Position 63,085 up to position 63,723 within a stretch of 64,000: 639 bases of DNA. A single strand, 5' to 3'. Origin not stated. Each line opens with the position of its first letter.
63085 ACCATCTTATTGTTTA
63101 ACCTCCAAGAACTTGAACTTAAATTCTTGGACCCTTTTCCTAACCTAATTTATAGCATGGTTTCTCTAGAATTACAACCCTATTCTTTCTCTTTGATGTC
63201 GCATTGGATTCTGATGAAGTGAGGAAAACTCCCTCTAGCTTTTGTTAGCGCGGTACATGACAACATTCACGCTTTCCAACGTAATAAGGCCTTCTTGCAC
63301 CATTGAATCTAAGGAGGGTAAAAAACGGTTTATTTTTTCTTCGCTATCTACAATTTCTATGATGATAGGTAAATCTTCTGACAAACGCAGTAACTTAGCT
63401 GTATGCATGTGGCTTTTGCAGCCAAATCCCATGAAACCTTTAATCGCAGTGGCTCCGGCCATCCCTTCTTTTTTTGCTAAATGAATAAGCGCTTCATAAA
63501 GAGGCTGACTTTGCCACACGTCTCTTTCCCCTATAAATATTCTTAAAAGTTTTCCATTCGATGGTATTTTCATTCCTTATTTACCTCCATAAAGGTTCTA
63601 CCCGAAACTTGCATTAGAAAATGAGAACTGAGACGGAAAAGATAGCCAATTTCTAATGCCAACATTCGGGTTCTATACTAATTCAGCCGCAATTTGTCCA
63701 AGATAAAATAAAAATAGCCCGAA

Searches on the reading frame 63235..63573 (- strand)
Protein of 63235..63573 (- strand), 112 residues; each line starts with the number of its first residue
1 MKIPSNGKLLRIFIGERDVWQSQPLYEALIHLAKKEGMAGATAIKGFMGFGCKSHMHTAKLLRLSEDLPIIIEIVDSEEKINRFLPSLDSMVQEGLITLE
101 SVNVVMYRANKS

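Call 44: search_protein_families(library=pfam, proteins=[window:63235-63573:-], max_evalue=0.00001)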
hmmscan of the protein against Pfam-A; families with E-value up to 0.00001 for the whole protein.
window:63235-63573:- (112 aa): 1 family
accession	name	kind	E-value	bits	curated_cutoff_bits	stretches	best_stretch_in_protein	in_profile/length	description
PF02641.20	DUF190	-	3.9e-40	136.5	23.4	1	8-104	1-97/97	Uncharacterized ACR, COG1993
